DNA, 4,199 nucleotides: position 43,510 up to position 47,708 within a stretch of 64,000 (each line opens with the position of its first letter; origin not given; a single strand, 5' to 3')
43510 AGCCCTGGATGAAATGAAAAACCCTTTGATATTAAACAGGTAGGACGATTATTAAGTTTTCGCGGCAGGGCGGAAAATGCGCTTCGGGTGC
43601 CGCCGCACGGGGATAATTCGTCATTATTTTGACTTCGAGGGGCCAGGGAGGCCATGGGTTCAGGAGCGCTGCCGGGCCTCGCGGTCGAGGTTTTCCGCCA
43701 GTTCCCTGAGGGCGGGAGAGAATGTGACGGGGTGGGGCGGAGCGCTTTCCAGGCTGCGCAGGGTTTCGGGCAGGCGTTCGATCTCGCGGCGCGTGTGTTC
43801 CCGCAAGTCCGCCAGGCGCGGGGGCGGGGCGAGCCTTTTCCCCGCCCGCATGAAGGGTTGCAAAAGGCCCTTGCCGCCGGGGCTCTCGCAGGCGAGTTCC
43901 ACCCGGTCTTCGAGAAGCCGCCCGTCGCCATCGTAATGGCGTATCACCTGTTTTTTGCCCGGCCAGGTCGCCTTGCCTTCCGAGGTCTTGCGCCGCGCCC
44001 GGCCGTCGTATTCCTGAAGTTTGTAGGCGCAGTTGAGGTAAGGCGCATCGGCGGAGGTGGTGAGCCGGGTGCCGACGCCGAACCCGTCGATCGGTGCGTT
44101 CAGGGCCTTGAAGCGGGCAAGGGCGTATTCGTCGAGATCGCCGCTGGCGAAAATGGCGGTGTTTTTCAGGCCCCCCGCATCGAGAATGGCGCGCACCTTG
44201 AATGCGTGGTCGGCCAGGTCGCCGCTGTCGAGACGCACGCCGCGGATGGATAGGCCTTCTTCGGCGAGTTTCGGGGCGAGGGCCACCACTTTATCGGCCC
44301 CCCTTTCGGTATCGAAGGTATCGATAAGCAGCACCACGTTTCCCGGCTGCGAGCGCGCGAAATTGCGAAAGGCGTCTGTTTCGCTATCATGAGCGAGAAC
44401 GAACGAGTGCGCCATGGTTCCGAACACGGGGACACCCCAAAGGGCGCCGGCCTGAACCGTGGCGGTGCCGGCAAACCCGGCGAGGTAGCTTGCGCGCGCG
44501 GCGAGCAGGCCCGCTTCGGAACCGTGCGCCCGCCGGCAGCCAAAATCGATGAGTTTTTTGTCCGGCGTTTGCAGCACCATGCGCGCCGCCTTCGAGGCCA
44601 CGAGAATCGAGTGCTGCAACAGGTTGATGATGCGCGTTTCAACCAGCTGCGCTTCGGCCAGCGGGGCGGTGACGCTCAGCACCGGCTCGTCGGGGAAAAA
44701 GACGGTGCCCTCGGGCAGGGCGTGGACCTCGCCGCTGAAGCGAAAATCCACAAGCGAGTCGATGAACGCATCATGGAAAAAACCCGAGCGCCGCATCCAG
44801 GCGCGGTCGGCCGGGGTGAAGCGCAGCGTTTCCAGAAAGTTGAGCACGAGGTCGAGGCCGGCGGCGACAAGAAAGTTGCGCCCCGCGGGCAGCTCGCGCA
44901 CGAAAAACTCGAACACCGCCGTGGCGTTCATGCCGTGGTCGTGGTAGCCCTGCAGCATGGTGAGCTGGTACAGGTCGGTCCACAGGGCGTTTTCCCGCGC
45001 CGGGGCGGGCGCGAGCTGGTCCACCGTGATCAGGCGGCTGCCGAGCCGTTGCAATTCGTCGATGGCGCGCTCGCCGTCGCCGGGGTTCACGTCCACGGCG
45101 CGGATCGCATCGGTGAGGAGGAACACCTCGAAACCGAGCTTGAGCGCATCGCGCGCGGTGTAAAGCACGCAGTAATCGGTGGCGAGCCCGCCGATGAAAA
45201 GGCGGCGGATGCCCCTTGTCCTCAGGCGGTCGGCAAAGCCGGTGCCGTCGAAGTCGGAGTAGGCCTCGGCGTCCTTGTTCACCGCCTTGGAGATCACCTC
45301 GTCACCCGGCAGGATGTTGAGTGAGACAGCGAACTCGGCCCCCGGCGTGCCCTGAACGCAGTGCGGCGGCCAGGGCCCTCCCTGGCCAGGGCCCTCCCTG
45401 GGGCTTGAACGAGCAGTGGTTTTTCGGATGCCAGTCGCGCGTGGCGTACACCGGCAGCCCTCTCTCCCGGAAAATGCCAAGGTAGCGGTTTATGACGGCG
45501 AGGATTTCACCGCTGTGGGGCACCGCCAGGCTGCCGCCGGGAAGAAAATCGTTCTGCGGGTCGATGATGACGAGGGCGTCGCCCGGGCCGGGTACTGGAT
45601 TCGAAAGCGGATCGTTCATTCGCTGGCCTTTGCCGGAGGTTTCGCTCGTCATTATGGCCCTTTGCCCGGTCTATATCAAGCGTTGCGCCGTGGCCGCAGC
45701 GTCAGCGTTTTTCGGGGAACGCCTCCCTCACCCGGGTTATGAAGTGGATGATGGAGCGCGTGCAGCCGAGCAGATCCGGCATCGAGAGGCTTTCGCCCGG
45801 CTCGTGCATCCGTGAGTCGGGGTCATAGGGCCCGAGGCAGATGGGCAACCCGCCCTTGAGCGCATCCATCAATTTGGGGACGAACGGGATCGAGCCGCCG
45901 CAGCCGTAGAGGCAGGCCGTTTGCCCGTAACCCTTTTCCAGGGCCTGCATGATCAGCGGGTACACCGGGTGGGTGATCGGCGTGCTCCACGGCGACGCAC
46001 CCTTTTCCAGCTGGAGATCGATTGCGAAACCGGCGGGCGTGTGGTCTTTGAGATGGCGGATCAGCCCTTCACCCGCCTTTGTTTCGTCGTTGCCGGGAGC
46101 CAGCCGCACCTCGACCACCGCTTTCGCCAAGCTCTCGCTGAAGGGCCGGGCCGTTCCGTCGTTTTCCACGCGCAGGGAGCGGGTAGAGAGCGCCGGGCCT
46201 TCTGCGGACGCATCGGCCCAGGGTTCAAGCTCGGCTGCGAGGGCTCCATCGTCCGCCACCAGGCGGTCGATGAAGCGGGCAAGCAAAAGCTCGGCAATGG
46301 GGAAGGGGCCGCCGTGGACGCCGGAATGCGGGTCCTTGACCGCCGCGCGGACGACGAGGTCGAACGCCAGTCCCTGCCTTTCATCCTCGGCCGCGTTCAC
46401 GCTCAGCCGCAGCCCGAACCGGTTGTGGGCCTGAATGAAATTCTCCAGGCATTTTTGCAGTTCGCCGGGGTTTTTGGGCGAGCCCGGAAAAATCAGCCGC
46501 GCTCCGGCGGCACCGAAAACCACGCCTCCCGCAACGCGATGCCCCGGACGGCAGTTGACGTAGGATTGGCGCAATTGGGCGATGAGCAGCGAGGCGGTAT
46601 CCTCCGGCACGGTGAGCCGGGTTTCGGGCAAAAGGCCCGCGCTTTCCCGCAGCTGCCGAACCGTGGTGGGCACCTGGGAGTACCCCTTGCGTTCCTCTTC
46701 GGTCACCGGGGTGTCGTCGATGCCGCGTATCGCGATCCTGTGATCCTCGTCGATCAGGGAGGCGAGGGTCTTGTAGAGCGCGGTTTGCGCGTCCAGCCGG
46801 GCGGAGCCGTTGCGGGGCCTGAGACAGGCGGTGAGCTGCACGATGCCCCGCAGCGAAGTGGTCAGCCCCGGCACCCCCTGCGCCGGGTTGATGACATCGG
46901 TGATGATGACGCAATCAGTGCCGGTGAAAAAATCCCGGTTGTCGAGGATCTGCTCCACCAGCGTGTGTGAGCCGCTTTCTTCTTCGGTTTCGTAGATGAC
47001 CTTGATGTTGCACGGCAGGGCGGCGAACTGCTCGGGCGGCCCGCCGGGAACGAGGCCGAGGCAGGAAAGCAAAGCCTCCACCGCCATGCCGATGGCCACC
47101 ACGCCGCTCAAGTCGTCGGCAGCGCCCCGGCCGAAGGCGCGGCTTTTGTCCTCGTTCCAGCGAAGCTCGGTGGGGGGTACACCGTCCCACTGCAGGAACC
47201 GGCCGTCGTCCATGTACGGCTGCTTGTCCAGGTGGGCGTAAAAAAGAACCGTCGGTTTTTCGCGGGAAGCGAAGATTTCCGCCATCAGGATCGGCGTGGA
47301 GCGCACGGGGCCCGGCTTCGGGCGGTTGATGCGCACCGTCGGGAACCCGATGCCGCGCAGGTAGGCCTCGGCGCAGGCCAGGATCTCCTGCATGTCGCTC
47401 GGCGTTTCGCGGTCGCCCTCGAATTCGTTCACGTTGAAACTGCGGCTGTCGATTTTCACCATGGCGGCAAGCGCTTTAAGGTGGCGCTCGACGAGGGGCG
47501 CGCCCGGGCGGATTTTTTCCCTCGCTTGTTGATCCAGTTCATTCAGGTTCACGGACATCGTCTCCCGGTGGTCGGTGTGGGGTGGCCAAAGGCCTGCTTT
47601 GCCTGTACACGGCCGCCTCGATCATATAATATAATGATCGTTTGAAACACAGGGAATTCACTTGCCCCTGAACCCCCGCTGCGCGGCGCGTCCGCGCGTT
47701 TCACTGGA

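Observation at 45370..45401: Perfect 16-bp tandem duplication breaks the pncA-pncB fusion gene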

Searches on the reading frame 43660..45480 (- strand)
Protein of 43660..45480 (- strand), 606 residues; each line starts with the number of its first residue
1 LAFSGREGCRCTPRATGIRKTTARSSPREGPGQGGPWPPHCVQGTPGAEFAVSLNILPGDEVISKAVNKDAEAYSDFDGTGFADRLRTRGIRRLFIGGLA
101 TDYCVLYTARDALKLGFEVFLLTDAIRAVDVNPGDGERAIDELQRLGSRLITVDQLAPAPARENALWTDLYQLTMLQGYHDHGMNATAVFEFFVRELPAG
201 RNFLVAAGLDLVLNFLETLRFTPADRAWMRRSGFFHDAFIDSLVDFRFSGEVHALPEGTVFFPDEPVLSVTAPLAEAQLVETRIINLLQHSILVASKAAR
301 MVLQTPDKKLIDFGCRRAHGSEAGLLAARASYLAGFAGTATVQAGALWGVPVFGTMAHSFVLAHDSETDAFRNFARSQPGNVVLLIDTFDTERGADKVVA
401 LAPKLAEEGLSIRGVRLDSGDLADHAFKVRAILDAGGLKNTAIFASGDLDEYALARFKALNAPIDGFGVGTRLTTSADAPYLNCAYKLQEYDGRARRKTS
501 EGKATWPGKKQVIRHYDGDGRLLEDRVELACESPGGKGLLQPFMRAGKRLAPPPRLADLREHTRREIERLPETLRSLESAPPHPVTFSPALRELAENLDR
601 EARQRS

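Call 5: search_protein_families(library=pfam, proteins=[window:43660-45480:-])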
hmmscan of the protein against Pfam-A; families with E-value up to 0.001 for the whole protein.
window:43660-45480:- (606 aa): 5 families
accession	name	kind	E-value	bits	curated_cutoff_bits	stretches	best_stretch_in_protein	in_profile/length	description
PF17767.7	NAPRTase_N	-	1.8e-35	122.4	32.6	1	166-288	1-124/125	Nicotinate phosphoribosyltransferase (NAPRTase) N-terminal domain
PF00857.26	Isochorismatase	-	1.8e-21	77.4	27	1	26-155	54-175/175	Isochorismatase domain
PF17956.6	NAPRTase_C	-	1.5e-08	35.5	23.3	1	538-594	54-110/111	Nicotinate phosphoribosyltransferase C-terminal domain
PF04095.22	NAPRTase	-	4.4e-08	33.6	20.8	1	309-490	2-195/239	Nicotinate phosphoribosyltransferase (NAPRTase) family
PF02749.22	QRPTase_N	-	3.8e-07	30.7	27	1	253-291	43-81/82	Quinolinate phosphoribosyl transferase, N-terminal domain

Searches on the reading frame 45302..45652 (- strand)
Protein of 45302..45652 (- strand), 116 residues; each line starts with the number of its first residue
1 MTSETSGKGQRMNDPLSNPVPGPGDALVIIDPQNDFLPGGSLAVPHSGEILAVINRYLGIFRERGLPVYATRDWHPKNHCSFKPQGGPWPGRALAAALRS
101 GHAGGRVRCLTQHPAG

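Call 5: search_protein_families(library=pfam, proteins=[window:45302-45652:-])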
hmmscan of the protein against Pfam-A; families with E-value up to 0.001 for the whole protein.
window:45302-45652:- (116 aa): 1 family
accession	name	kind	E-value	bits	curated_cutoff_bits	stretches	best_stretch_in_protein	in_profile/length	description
PF00857.26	Isochorismatase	-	2.9e-08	34.5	27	1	26-84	2-62/175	Isochorismatase domain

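Call 10: list_cluster_members(proteins=[P0001, window:45302-45652:-, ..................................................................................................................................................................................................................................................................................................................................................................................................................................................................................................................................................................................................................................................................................])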
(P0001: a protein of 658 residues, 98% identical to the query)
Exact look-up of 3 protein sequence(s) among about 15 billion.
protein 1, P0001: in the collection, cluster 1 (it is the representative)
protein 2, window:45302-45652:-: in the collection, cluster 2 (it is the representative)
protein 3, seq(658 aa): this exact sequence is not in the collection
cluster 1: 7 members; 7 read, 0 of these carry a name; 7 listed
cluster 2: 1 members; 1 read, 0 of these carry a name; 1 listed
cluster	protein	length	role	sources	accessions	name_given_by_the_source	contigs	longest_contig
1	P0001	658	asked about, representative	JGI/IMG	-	-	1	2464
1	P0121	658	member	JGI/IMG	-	-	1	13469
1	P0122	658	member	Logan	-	-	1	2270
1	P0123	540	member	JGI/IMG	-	-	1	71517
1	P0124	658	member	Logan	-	-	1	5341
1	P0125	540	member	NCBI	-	-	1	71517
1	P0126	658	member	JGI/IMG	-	-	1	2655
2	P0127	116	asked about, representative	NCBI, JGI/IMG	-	-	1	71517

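Call 11: find_encoding_contigs(protein=P0127, flank=3000, max_places=5)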
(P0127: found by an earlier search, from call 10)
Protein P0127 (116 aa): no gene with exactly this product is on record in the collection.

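Call 12: find_encoding_contigs(protein=P0121, flank=8000, max_places=5)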
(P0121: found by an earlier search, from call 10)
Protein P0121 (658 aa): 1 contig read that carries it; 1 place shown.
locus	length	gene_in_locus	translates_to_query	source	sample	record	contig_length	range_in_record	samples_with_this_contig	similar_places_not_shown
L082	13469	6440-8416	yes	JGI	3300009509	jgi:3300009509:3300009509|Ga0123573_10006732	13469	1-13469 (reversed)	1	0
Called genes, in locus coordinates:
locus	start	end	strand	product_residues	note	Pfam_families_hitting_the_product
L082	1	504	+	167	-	?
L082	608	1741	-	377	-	PF13439:Glyco_transf_4, PF13579:Glyco_trans_4_4, PF20706:GT4-conflict, PF00534:Glycos_transf_1, PF13692:Glyco_trans_1_4, PF13524:Glyco_trans_1_2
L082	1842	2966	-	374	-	PF13579:Glyco_trans_4_4, PF00534:Glycos_transf_1, PF13692:Glyco_trans_1_4, PF13524:Glyco_trans_1_2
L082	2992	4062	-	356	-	PF01075:Glyco_transf_9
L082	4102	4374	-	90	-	-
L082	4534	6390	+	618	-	PF01546:Peptidase_M20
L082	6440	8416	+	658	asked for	PF00857:Isochorismatase, PF02749:QRPTase_N (faint), PF17767:NAPRTase_N, PF04095:NAPRTase (weak), PF17956:NAPRTase_C (weak)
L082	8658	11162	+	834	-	PF11741:AMIN (faint), PF13512:TPR_18 (faint), PF00515:TPR_1 (faint), PF12895:ANAPC3 (faint), PF13432:TPR_16 (weak), PF14559:TPR_19 (weak), PF13432:TPR_16 (weak), PF07719:TPR_2 (weak), +14 more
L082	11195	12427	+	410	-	PF00989:PAS, PF08448:PAS_4, PF13426:PAS_9, PF00512:HisKA, PF02518:HATPase_c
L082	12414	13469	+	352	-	?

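Call 13: find_encoding_contigs(protein=P0124, flank=5000, max_places=5)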
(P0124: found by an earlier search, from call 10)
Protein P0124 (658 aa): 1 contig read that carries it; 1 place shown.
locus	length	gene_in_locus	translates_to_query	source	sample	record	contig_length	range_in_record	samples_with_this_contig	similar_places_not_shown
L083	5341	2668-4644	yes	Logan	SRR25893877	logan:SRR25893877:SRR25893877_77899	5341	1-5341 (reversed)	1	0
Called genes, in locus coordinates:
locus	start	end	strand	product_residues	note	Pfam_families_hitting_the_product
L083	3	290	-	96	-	?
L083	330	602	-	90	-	-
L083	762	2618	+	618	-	PF01546:Peptidase_M20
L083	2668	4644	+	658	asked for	PF00857:Isochorismatase, PF02749:QRPTase_N (faint), PF17767:NAPRTase_N, PF04095:NAPRTase (weak), PF17956:NAPRTase_C (weak)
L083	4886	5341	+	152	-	?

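Call 14: find_encoding_contigs(protein=P0125, flank=3000, max_places=5)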
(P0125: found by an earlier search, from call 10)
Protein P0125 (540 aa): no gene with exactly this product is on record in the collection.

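Call 15: find_encoding_contigs(protein=P0122, flank=3000, max_places=5)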
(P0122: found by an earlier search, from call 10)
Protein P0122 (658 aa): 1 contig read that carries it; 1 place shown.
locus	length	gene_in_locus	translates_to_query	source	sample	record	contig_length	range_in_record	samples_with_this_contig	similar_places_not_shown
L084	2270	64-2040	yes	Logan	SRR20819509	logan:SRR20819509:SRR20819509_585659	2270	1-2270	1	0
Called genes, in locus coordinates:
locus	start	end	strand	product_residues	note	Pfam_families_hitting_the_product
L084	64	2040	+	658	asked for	PF00857:Isochorismatase, PF02749:QRPTase_N (faint), PF17767:NAPRTase_N, PF04095:NAPRTase, PF17956:NAPRTase_C (weak)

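Call 16: find_encoding_contigs(protein=P0126, flank=3000, max_places=5)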
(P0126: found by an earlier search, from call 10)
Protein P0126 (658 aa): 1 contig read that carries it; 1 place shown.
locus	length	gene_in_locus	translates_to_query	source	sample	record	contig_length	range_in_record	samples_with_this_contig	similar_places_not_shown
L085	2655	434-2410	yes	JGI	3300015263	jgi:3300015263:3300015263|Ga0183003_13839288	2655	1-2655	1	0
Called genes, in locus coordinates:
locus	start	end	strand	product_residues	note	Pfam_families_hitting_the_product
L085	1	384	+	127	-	?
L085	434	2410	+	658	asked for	PF00857:Isochorismatase, PF02749:QRPTase_N (faint), PF17767:NAPRTase_N, PF04095:NAPRTase, PF17956:NAPRTase_C (weak)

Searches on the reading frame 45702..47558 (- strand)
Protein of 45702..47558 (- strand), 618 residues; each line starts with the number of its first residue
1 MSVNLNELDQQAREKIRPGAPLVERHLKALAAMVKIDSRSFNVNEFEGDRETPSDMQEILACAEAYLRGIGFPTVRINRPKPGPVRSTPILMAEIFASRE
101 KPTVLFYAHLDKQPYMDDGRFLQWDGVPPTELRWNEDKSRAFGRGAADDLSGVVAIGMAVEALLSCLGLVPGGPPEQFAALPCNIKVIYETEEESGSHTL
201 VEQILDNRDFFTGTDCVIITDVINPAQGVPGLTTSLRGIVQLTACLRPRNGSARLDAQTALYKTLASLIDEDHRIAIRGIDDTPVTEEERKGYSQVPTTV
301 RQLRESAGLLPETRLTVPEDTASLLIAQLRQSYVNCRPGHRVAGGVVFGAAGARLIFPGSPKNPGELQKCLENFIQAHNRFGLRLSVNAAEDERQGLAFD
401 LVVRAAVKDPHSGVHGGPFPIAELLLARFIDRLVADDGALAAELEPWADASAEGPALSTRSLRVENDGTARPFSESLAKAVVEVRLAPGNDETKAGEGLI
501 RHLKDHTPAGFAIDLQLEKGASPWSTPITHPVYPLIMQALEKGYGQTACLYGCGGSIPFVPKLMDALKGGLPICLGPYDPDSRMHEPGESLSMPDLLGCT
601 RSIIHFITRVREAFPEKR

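Call 40: list_cluster_members(proteins=[window:45702-47558:-, window:57841-58611:-, window:56774-57844:-, window:55539-56777:-, window:54104-55012:-, window:53298-54062:-, window:58975-60075:+, window:61250-62620:+])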
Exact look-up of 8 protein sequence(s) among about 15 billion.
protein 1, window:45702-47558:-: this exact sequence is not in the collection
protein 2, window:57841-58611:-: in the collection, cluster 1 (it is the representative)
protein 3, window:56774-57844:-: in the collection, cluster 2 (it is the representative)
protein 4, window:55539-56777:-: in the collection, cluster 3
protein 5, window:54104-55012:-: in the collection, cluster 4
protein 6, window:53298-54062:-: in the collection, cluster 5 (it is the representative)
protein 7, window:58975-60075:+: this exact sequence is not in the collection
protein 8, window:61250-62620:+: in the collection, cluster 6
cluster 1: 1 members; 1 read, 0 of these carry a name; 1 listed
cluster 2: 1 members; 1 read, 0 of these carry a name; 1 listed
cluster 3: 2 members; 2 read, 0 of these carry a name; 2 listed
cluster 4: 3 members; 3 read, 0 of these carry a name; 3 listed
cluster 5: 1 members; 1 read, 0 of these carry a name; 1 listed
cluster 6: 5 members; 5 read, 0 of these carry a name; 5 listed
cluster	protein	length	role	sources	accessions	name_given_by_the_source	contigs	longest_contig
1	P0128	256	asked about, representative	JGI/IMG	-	-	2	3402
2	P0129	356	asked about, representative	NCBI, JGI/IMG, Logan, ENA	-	-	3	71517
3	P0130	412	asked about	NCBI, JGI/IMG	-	-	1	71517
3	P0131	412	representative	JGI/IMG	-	-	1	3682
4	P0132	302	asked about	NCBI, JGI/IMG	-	-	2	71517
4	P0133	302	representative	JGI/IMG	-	-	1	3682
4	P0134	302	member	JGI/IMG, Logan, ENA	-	-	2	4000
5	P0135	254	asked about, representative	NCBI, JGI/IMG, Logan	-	-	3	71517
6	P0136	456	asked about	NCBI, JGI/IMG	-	-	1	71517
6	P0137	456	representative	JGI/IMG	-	-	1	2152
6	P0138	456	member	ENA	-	-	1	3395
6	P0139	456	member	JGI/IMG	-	-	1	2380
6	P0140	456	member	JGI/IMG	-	-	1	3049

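Call 41: find_encoding_contigs(protein=P0129, flank=10000, max_places=6)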
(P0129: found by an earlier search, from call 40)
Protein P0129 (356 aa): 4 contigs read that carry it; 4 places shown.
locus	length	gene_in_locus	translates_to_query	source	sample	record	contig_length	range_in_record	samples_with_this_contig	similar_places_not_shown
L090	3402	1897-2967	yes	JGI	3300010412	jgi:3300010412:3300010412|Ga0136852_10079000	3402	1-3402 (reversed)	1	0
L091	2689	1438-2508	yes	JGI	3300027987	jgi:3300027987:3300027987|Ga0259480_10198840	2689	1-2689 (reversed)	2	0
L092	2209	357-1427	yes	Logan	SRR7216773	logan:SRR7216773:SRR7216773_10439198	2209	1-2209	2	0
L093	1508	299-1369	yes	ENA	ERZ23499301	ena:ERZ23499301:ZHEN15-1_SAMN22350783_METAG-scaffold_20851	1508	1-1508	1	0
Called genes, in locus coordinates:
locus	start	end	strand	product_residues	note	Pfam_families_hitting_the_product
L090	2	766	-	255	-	?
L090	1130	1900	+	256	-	PF00483:NTP_transferase, PF12804:NTP_transf_3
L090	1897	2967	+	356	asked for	PF01073:3Beta_HSD (weak), PF01370:Epimerase, PF04321:RmlD_sub_bind (weak), PF16363:GDP_Man_Dehyd, PF02719:Polysacc_synt_2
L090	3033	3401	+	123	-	?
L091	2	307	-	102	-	?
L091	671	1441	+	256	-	PF00483:NTP_transferase, PF12804:NTP_transf_3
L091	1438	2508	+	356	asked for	PF01073:3Beta_HSD (weak), PF01370:Epimerase, PF04321:RmlD_sub_bind (weak), PF16363:GDP_Man_Dehyd, PF02719:Polysacc_synt_2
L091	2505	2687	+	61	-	?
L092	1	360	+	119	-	?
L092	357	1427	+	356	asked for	PF01073:3Beta_HSD (weak), PF01370:Epimerase, PF04321:RmlD_sub_bind (weak), PF16363:GDP_Man_Dehyd, PF02719:Polysacc_synt_2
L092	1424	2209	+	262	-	?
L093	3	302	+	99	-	?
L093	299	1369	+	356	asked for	PF01073:3Beta_HSD (weak), PF01370:Epimerase, PF04321:RmlD_sub_bind (weak), PF16363:GDP_Man_Dehyd, PF02719:Polysacc_synt_2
